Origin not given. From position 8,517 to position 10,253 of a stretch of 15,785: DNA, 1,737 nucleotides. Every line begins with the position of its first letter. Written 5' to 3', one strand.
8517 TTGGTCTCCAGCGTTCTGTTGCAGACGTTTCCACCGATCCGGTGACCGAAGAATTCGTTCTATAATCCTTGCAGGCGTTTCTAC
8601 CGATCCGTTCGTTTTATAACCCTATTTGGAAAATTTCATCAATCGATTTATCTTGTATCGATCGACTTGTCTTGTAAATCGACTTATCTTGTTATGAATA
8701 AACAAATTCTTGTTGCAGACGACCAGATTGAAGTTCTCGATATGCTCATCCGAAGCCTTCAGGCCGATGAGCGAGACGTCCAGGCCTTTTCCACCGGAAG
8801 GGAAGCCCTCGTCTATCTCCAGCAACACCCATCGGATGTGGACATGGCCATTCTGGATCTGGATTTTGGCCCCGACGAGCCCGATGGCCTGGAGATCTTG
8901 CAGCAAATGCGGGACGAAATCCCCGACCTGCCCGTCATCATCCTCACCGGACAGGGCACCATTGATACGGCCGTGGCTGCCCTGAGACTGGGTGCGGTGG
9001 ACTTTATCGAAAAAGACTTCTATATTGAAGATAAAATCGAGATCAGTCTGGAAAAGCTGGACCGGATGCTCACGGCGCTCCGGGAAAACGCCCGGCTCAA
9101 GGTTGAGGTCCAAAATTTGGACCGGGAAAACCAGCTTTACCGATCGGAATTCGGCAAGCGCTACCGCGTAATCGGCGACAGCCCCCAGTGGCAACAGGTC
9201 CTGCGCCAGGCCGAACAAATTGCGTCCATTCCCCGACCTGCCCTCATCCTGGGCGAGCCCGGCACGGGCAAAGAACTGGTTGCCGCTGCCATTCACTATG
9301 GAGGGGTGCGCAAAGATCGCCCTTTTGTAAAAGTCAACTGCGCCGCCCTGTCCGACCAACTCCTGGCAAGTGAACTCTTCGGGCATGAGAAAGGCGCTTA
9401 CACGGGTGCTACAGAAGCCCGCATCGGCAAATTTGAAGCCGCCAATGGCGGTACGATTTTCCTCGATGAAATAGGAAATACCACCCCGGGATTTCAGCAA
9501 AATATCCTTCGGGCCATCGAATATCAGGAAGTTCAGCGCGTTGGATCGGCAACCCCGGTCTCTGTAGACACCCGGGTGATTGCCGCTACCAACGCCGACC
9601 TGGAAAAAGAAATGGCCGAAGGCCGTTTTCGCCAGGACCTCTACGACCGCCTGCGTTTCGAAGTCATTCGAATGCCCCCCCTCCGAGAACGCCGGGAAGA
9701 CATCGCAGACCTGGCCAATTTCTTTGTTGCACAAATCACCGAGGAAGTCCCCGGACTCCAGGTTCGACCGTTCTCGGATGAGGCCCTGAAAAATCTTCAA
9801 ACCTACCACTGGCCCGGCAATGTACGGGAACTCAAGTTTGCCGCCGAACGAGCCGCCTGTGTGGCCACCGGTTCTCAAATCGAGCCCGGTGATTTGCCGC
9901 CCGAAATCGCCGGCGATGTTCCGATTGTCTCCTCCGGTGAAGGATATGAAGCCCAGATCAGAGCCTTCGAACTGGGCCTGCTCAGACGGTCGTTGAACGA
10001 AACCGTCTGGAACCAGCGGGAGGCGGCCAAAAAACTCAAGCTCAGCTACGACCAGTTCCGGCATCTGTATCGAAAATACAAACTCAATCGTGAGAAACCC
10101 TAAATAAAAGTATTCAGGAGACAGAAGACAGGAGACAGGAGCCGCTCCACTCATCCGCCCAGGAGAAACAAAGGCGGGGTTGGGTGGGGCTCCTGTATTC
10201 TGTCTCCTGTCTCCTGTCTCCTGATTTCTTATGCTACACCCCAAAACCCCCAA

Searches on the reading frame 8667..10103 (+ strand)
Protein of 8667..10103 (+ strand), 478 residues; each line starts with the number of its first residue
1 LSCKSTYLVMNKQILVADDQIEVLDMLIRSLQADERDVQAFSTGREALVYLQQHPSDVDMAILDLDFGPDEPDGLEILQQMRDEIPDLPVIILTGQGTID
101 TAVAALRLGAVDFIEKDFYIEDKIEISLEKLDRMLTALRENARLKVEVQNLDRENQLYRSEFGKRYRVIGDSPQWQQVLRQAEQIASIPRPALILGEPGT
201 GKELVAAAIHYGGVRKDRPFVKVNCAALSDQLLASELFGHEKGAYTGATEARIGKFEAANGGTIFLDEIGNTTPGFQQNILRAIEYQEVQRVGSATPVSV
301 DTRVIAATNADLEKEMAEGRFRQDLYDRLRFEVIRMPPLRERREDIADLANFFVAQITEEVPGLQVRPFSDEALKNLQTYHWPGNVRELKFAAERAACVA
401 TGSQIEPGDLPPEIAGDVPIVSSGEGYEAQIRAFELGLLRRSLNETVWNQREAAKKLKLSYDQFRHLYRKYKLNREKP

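Call 4: search_protein_families(library=pfam, proteins=[window:8667-10103:+], max_evalue=0.01)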
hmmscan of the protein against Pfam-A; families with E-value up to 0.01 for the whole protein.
window:8667-10103:+ (478 aa): 8 families
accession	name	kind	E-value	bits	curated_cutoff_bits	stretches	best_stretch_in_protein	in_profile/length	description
PF00158.32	Sigma54_activat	-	1.1e-62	211.1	20.2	1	168-331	1-164/168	Sigma-54 interaction domain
PF25601.1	AAA_lid_14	-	1.2e-22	80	27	1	340-416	1-76/87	AAA+ ATPase lid domain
PF00072.30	Response_reg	-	2.4e-19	70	30.2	1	14-121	1-104/111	Response regulator receiver domain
PF14532.12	Sigma54_activ_2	-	5.7e-16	59.4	25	1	169-339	1-138/138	Sigma-54 interaction domain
PF07728.20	AAA_5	-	2.4e-05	24.8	22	1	193-312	3-125/139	AAA domain (dynein-related subfamily)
PF07724.20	AAA_2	-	7.4e-05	23.3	27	1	193-321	7-136/166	AAA domain (Cdc48 subfamily)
PF00004.35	AAA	-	0.0001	23.2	21.2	1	193-322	2-124/131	ATPase family associated with various cellular activities (AAA)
PF01078.27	Mg_chelatase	-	0.0039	17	20.3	0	247-309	93-157/207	Magnesium chelatase, subunit ChlI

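Call 28: search_protein_families(library=ncbifam, proteins=[window:8694-10103:+], max_evalue=0.001)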
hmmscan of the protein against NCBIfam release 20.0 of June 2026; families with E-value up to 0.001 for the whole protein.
window:8694-10103:+ (469 aa): 78 families (the best 25 are shown)
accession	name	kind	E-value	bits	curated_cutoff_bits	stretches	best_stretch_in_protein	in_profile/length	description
TIGR02974.1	phageshock_pspF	equivalog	7.4e-102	341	443.55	2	159-389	1-231/336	phage shock protein operon transcriptional activator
TIGR01818.1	ntrC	equivalog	6e-100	335.2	558.6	1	5-408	1-384/463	nitrogen regulation protein NR(I)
TIGR01817.1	nifA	equivalog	1.8e-96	324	528.85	1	131-400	172-437/534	nif-specific transcriptional activator NifA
NF008469.0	PRK11361.1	equivalog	2.5e-96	323.2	714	1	3-411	5-396/461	acetoacetate metabolism transcriptional regulator AtoC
NF007689.0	PRK10365.1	equivalog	1.2e-91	307.7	760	1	3-450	6-430/441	sigma-54-dependent response regulator transcription factor ZraR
TIGR02915.1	PEP_resp_reg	equivalog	5.7e-91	305.6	502.6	1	5-402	1-383/445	PEP-CTERM-box response regulator transcription factor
NF051870.1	NAssimRespRegNtrX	equivalog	4.3e-89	299.5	600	1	3-407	2-387/452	nitrogen assimilation response regulator NtrX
NF003451.0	PRK05022.1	equivalog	2.2e-87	294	476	1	113-395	146-427/512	nitric oxide reductase transcriptional regulator NorR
NF038308.1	RNA_repair_RtcR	equivalog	2.9e-86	290.4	650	1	131-410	156-441/530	RNA repair transcriptional activator RtcR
NF041946.1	LuxO_transreg_Vib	equivalog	5.8e-84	282.5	800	1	22-406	16-381/463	quorum-sensing sigma-54 dependent transcriptional regulator LuxO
NF008622.0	PRK11608.1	equivalog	2.5e-83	279.8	529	2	158-388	7-237/329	phage shock protein operon transcriptional activator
NF008176.1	PRK10923.1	equivalog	9.6e-82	275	620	1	4-406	5-386/469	nitrogen regulation protein NR(I)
NF011695.0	PRK15115.1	equivalog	5.7e-81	272.5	763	1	4-464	8-438/445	two-component system response regulator GlrR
NF050807.1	TransRegFlbDCaul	equivalog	4.3e-79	266.5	750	1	160-400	121-360/454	sigma-54-dependent transcriptional regulator FlbD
NF041552.1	TF_PrdR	equivalog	9.8e-78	261.9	795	1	137-451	249-565/577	sigma-54 dependent transcriptional regulator PrdR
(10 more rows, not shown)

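Call 49: search_solved_structures(query=window:8694-10103:+, max_evalue=1e-30, show_alignments=0)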
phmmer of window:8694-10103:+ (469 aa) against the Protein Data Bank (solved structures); distinct sequences matched with E-value up to 1e-30: 35.
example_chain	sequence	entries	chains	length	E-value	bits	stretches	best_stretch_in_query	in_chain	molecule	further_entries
1ojl_A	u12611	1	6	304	1.7e-75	257.6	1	159-451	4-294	TRANSCRIPTIONAL REGULATORY PROTEIN ZRAR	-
4l4u_A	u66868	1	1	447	4.7e-74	252.8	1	6-403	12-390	Transcriptional regulator (NtrC family)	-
1ny5_A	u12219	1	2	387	3.1e-73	250.2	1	6-401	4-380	transcriptional regulator (NtrC family)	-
9qq6_C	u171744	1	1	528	2.3e-72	247.3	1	143-394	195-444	Nif-specific regulatory protein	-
5ep0_A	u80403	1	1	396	5.6e-70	239.4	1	3-405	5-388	Putative repressor protein luxO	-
2vii_A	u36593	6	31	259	2.3e-68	234.1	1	158-388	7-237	PSP OPERON TRANSCRIPTIONAL ACTIVATOR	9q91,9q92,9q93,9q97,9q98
2bjw_A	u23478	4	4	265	2.4e-68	234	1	158-388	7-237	PSP OPERON TRANSCRIPTIONAL ACTIVATOR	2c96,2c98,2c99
5nss_F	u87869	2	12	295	2.6e-68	233.9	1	158-388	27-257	Psp operon transcriptional activator | Transcription activator PspF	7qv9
9q90_1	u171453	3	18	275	2.7e-68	233.9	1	158-388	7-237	Psp operon transcriptional activator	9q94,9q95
4qnm_A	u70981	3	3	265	6.3e-68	232.7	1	158-388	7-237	Psp operon transcriptional activator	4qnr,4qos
2c9c_A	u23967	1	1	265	1.7e-67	231.3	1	158-388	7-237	PSP OPERON TRANSCRIPTIONAL ACTIVATOR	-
2bjv_A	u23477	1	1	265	1.7e-67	231.3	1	158-388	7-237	PSP OPERON TRANSCRIPTIONAL ACTIVATOR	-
3dzd_A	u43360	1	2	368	5e-67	229.7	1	3-398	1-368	Transcriptional regulator (NtrC family)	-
6jdi_A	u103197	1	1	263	1.8e-64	221.3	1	159-404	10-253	Nitrogen assimilation regulatory protein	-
8p53_C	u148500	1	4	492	2.9e-64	220.6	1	137-404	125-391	Transcriptional regulator FleQ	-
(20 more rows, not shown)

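Call 61: find_homologous_proteins(query=window:8694-10103:+, max_evalue=1e-60)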
Query window:8694-10103:+ (469 aa): 7388 proteins with E <= 1e-60 among 8000 candidates; the best 120 are listed.
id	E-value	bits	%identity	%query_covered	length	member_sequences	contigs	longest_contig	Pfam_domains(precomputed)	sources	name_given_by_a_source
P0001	0.0e+0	1037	100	100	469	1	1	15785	PF00158.33,PF25601.2,PF14532.13,PF07728.21,PF00072.31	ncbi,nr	ncbi:MAG: sigma-54 dependent transcriptional regulator [bacterium]|nr:sigma-54 dependent transcripti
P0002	3.0e-251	852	80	100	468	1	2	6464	PF00158.33,PF25601.2,PF14532.13,PF07728.21,PF00072.31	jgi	-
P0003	2.0e-243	826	79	100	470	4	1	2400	PF00158.33,PF25601.2,PF14532.13,PF07728.21,PF00072.31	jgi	jgi:DNA-binding NtrC family response regulator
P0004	7.0e-243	824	80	99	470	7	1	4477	PF00158.33,PF25601.2,PF14532.13,PF07728.21,PF00072.31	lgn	-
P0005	2.4e-239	813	78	99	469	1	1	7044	PF00158.33,PF25601.2,PF14532.13,PF07728.21,PF00072.31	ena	-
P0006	3.0e-239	812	78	99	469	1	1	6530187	PF00158.33,PF25601.2,PF14532.13,PF07728.21,PF00072.31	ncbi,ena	-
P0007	4.1e-239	812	78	99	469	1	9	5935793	PF00158.33,PF25601.2,PF14532.13,PF07728.21,PF00072.31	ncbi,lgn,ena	-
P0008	7.1e-239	811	78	99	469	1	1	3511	PF00158.33,PF25601.2,PF14532.13,PF07728.21,PF00072.31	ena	-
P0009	9.2e-239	811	78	100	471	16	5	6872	PF00158.33,PF25601.2,PF14532.13,PF07728.21,PF00072.31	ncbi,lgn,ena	-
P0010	1.0e-238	810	78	99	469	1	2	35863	PF00158.33,PF25601.2,PF14532.13,PF07728.21,PF00072.31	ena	-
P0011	1.6e-238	810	77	99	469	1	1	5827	PF00158.33,PF25601.2,PF14532.13,PF07728.21,PF00072.31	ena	-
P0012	2.0e-238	810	77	99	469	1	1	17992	PF00158.33,PF25601.2,PF14532.13,PF07728.21,PF00072.31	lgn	-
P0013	2.4e-238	809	78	99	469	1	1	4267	PF00158.33,PF25601.2,PF14532.13,PF07728.21,PF00072.31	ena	-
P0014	2.6e-238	809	78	99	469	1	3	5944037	PF00158.33,PF25601.2,PF14532.13,PF07728.21,PF00072.31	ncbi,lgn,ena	-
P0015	3.3e-238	809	77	99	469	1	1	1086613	PF00158.33,PF25601.2,PF14532.13,PF07728.21,PF00072.31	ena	-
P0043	6.9e-228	775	75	100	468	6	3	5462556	PF00158.33,PF25601.2,PF02954.26,PF14532.13,PF07728.21,PF00072.31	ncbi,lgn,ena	-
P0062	9.3e-214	728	71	100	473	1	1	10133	PF00158.33,PF25601.2,PF02954.26,PF14532.13,PF07728.21,PF00072.31,PF01078.28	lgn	-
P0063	2.7e-212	723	69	100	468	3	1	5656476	PF00158.33,PF25601.2,PF02954.26,PF14532.13,PF00072.31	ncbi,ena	-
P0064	9.2e-210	715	70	100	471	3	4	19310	PF00158.33,PF25601.2,PF02954.26,PF14532.13,PF07728.21,PF00072.31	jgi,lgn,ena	jgi:DNA-binding NtrC family response regulator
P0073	1.8e-204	698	69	100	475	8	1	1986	PF00158.33,PF25601.2,PF02954.26,PF14532.13,PF07728.21,PF00072.31,PF01078.28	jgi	-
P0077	2.7e-181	621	61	98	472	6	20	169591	PF00158.33,PF25601.2,PF14532.13,PF00072.31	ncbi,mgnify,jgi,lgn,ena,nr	ncbi:MAG: sigma-54-dependent Fis family transcriptional regulator [Gemmatimonadetes bacterium]|mgnif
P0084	1.1e-174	599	58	99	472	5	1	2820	PF00158.33,PF25601.2,PF02954.26,PF14532.13,PF07728.21,PF00072.31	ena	-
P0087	2.3e-174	598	59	100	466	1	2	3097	PF00158.33,PF25601.2,PF02954.26,PF14532.13,PF07728.21,PF00072.31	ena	-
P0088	6.9e-174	597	58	99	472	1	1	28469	PF00158.33,PF25601.2,PF02954.26,PF14532.13,PF07728.21,PF00072.31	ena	-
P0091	1.2e-173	596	58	99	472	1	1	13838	PF00158.33,PF25601.2,PF02954.26,PF14532.13,PF07728.21,PF00072.31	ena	-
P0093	1.6e-173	596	58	99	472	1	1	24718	PF00158.33,PF25601.2,PF02954.26,PF14532.13,PF07728.21,PF00072.31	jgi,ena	-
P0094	1.8e-173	595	58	99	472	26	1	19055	PF00158.33,PF25601.2,PF02954.26,PF14532.13,PF07728.21,PF00072.31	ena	-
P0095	2.3e-173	595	58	99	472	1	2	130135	PF00158.33,PF25601.2,PF02954.26,PF14532.13,PF07728.21,PF00072.31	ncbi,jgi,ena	-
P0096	1.1e-172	593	58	99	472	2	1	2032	PF00158.33,PF25601.2,PF02954.26,PF14532.13,PF07728.21,PF00072.31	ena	-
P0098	3.5e-172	591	58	99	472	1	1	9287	PF00158.33,PF25601.2,PF02954.26,PF14532.13,PF07728.21,PF00072.31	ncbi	-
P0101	1.1e-171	590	56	99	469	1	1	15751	PF00158.33,PF25601.2,PF02954.26,PF14532.13,PF07728.21,PF00072.31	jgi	jgi:DNA-binding NtrC family response regulator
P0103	1.1e-171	589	58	99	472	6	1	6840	PF00158.33,PF25601.2,PF02954.26,PF14532.13,PF07728.21,PF00072.31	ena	-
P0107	6.7e-171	587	56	99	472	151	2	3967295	PF00158.33,PF25601.2,PF14532.13,PF07728.21,PF00072.31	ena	-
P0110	2.0e-170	585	58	99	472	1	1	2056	PF00158.33,PF25601.2,PF02954.26,PF14532.13,PF07728.21,PF00072.31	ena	-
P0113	6.3e-170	584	57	99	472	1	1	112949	PF00158.33,PF25601.2,PF02954.26,PF14532.13,PF00072.31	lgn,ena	-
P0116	1.5e-169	583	55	99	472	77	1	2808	PF00158.33,PF25601.2,PF02954.26,PF14532.13,PF07728.21,PF00072.31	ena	-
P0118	2.0e-169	582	56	98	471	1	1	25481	PF00158.33,PF25601.2,PF02954.26,PF14532.13,PF00072.31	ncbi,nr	ncbi:MAG: sigma-54-dependent Fis family transcriptional regulator [Candidatus Latescibacteria bacter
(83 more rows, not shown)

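Call 62: find_encoding_contigs(protein=P0077, flank=10000, max_places=3)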
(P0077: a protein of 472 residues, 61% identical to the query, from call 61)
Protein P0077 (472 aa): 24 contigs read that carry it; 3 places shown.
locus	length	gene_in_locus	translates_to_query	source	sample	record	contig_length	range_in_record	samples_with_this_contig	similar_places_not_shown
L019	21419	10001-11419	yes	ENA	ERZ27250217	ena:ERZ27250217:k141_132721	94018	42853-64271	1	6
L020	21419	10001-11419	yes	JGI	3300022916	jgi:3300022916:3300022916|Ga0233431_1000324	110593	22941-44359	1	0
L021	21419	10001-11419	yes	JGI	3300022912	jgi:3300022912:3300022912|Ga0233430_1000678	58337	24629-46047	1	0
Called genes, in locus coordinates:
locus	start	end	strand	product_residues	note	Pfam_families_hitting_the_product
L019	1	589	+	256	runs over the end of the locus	PF01261:AP_endonuc_2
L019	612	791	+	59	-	-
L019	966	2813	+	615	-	-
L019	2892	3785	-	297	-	PF03781:FGE-sulfatase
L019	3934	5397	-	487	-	PF00474:SSF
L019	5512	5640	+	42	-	-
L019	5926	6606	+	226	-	PF04012:PspA_IM30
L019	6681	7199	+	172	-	-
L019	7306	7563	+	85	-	-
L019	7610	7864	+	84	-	-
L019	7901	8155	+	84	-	-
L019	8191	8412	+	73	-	-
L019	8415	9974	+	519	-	PF00515:TPR_1 (faint), PF13174:TPR_6 (faint), PF13181:TPR_8 (faint), PF13432:TPR_16 (weak), PF13371:TPR_9 (weak), PF07719:TPR_2 (weak), PF13432:TPR_16, PF02518:HATPase_c, +6 more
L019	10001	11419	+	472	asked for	PF00072:Response_reg, PF00158:Sigma54_activat, PF14532:Sigma54_activ_2, PF25601:AAA_lid_14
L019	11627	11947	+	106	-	-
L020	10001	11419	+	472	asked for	PF00072:Response_reg, PF00158:Sigma54_activat, PF14532:Sigma54_activ_2, PF25601:AAA_lid_14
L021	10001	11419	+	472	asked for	PF00072:Response_reg, PF00158:Sigma54_activat, PF14532:Sigma54_activ_2, PF25601:AAA_lid_14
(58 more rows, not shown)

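Call 63: find_encoding_contigs(protein=P0107, flank=10000, max_places=2)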
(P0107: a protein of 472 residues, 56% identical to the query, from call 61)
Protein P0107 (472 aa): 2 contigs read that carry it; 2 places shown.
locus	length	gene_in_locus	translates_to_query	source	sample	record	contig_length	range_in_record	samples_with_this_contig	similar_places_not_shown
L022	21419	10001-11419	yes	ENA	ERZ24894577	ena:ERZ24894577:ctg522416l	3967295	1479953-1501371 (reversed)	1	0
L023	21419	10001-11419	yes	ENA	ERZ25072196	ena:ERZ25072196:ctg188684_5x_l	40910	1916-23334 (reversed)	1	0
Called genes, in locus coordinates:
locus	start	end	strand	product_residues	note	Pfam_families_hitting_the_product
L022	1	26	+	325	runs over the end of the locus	PF01073:3Beta_HSD, PF01370:Epimerase, PF04321:RmlD_sub_bind, PF05368:NmrA, PF13460:NAD_binding_10, PF16363:GDP_Man_Dehyd, PF07993:NAD_binding_4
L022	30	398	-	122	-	PF00072:Response_reg (weak)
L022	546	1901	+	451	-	PF01546:Peptidase_M20, PF07687:M20_dimer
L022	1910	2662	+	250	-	PF01261:AP_endonuc_2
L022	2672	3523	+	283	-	PF01063:Aminotran_4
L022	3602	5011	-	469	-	PF00171:Aldedh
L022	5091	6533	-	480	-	PF00474:SSF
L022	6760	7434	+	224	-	PF04012:PspA_IM30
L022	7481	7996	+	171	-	-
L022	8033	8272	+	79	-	-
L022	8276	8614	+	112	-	-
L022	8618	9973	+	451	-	PF07719:TPR_2 (faint), PF13414:TPR_11 (faint), PF13428:TPR_14 (faint), PF13432:TPR_16 (faint), PF14559:TPR_19 (faint), PF13431:TPR_17 (faint), PF02518:HATPase_c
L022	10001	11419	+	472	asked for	PF00072:Response_reg, PF00158:Sigma54_activat, PF14532:Sigma54_activ_2, PF07728:AAA_5 (weak), PF25601:AAA_lid_14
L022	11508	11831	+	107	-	-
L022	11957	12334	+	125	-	PF01592:NifU_N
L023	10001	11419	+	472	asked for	PF00072:Response_reg, PF00158:Sigma54_activat, PF14532:Sigma54_activ_2, PF07728:AAA_5 (weak), PF25601:AAA_lid_14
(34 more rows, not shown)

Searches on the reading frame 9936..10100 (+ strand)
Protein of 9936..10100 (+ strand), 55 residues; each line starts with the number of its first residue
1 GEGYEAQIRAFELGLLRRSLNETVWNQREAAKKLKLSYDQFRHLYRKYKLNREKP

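Call 71: search_protein_families(library=pfam, proteins=[window:9936-10100:+], max_evalue=10)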
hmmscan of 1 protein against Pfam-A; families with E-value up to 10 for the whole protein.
seq(55 aa): 4 families
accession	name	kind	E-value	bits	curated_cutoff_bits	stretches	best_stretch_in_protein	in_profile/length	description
PF02954.25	HTH_8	-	0.00044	20.4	22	1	8-42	2-36/42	Bacterial regulatory protein, Fis family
PF13518.12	HTH_28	-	0.0011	19.4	25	1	22-50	11-38/52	Helix-turn-helix domain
PF13384.12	HTH_23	-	0.03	14.6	24.6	1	18-49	13-42/50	Homeodomain-like domain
PF13551.12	HTH_29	-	0.054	14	28.1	1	20-46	8-34/64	Winged helix-turn helix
